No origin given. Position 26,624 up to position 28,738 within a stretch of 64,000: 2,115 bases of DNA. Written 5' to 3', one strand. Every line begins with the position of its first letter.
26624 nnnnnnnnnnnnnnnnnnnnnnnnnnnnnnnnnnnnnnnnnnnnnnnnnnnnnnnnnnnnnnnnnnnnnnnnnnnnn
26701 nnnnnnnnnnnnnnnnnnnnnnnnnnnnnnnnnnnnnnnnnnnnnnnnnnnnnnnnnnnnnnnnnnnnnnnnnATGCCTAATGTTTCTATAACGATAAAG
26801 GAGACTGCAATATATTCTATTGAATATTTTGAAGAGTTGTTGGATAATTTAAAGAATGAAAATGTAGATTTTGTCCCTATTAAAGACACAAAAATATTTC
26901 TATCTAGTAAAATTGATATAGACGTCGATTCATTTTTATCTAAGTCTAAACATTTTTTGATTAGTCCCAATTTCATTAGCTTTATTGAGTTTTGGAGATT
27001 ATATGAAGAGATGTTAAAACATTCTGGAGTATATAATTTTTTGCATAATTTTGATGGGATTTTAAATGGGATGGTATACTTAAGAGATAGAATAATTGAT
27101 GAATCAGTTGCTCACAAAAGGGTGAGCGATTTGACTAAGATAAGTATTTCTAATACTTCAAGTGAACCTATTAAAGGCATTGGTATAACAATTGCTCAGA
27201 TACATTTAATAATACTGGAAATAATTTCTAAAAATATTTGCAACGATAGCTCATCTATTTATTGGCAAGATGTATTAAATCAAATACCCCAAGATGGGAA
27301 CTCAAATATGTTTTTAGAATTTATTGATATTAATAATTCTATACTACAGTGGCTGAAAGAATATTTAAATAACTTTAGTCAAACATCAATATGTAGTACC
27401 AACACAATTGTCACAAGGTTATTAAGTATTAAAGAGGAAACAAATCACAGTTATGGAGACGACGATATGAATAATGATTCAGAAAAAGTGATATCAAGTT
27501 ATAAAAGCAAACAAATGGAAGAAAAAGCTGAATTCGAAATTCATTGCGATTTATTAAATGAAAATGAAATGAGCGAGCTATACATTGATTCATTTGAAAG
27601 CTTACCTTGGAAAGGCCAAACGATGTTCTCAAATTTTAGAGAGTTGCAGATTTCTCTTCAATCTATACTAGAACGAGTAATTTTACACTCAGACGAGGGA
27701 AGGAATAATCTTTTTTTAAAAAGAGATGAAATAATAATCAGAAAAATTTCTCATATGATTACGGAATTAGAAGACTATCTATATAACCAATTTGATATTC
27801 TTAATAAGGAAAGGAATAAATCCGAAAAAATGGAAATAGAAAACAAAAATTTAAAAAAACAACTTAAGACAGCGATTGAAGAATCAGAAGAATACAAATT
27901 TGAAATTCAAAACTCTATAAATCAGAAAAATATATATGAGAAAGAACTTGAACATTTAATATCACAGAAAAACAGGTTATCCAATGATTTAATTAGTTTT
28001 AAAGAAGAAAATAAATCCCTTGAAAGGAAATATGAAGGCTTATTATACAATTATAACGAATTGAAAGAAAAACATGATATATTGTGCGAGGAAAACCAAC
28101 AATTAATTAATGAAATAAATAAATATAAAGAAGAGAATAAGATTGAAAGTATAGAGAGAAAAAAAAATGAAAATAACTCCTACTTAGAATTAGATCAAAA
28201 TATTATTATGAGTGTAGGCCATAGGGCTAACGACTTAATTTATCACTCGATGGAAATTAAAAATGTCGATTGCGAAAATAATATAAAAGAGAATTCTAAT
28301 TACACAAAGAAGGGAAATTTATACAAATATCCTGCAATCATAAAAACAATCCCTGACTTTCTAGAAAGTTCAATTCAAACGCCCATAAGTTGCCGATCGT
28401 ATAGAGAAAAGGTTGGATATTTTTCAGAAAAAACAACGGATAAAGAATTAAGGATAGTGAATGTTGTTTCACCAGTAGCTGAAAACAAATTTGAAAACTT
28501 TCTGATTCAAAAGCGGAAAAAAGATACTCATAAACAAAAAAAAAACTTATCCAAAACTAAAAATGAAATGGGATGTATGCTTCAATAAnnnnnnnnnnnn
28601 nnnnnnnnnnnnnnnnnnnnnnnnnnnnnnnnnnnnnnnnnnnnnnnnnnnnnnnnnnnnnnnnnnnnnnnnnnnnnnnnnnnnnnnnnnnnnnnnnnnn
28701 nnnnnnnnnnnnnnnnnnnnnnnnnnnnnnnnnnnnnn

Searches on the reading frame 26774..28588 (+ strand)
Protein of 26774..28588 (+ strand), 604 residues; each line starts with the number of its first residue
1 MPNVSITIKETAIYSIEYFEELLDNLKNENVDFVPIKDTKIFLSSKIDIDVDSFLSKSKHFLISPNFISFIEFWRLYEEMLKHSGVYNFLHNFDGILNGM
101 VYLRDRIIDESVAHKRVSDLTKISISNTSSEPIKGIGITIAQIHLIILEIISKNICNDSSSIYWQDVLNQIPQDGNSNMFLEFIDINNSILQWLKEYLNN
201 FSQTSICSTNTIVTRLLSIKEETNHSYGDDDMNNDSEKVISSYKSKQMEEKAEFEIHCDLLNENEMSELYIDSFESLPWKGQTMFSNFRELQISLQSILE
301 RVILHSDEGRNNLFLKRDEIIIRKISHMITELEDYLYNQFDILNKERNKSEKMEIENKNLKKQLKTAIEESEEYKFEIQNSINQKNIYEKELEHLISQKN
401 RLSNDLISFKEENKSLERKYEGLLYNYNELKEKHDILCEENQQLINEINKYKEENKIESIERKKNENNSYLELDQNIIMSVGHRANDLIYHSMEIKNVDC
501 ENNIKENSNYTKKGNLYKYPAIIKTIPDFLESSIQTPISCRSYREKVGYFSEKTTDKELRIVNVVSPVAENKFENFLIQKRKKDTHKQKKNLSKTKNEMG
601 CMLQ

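Call 7: search_protein_families(library=pfam, proteins=[window:26774-28588:+])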
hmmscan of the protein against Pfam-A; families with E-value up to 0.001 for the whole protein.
window:26774-28588:+ (604 aa): 1 family
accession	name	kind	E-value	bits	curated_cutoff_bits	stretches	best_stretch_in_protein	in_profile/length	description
PF02183.23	HALZ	-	0.00068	20.2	28.1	1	414-453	1-40/43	Homeobox associated leucine zipper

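Call 73: search_protein_families(library=pfam, proteins=[window:26774-28588:+], max_evalue=1)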
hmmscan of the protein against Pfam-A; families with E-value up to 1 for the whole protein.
window:26774-28588:+ (604 aa): 3 families
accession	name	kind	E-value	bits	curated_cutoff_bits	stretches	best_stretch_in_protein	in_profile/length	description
PF02183.23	HALZ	-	0.00068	20.2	28.1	1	414-453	1-40/43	Homeobox associated leucine zipper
PF19220.6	Rod_CreS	-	0.15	11.5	100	1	343-476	36-167/359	Crescentin, rod domain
PF23404.1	FAZ1_C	-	1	10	27.6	1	390-413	9-32/35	FAZ1, C-terminal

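Call 74: list_cluster_members(proteins=[window:54431-54598:+, window:26774-28588:+, window:49283-54313:-])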
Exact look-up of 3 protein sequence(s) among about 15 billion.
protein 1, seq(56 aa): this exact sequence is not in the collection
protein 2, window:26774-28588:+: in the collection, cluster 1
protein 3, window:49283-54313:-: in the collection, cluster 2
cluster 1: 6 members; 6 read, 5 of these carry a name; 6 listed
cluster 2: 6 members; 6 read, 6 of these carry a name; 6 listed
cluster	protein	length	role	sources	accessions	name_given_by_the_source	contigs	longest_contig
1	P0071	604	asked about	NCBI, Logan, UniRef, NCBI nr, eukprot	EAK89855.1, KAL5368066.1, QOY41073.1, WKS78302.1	hypothetical protein [Cryptosporidium parvum Iowa II] | Uncharacterized protein n=2 Tax=Cryptosporidium parvum TaxID=5807 RepID=A0A7S7LG84_CRYPV | QOY41073.1 hypothetical protein CPATCC_002716 [Cryptosporidium parvum]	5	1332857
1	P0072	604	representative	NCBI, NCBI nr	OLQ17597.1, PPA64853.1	hypothetical protein ChUKH1_02235 [Cryptosporidium hominis] | hypothetical protein ChTU502y2012_406g0675 [Cryptosporidium hominis]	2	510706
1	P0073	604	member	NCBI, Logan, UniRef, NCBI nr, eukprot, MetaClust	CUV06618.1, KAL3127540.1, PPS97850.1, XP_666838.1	unnamed protein product [Cryptosporidium hominis] | Uncharacterized protein n=1 Tax=Cryptosporidium hominis TaxID=237895 ... | hypothetical protein [Cryptosporidium hominis TU502]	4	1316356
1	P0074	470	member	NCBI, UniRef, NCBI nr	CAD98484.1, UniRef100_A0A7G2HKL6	conserved hypothetical protein [Cryptosporidium parvum] | Uncharacterized protein n=1 Tax=Cryptosporidium parvum TaxID=5807 RepID=A0A7G2HKL6_CRYPV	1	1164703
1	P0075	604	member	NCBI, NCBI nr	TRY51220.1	Uncharacterized protein CTYZ_00001375 [Cryptosporidium tyzzeri]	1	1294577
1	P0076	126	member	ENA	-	-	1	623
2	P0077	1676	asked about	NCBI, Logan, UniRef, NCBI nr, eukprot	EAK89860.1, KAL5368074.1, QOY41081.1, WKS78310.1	hypothetical protein [Cryptosporidium parvum Iowa II] | Uncharacterized protein n=2 Tax=Cryptosporidium parvum TaxID=5807 RepID=Q5CX93_CRYPI | QOY41081.1 hypothetical protein CPATCC_002724 [Cryptosporidium parvum]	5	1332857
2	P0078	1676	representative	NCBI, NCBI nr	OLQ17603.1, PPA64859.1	hypothetical protein ChUKH1_02265 [Cryptosporidium hominis] | hypothetical protein ChTU502y2012_406g0705 [Cryptosporidium hominis]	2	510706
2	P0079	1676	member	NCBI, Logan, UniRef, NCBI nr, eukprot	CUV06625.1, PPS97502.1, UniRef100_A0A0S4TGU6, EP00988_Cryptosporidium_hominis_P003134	unnamed protein product [Cryptosporidium hominis] | Uncharacterized protein n=2 Tax=Cryptosporidium hominis TaxID=237895 ... | Uncharacterized protein GY17_00000204 [Cryptosporidium hominis]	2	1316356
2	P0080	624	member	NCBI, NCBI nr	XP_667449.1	hypothetical protein [Cryptosporidium hominis TU502]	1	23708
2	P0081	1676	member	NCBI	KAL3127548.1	putative transmembrane domain-containing [Cryptosporidium hominis]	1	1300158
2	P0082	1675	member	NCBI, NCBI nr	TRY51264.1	Uncharacterized protein CTYZ_00001382 [Cryptosporidium tyzzeri]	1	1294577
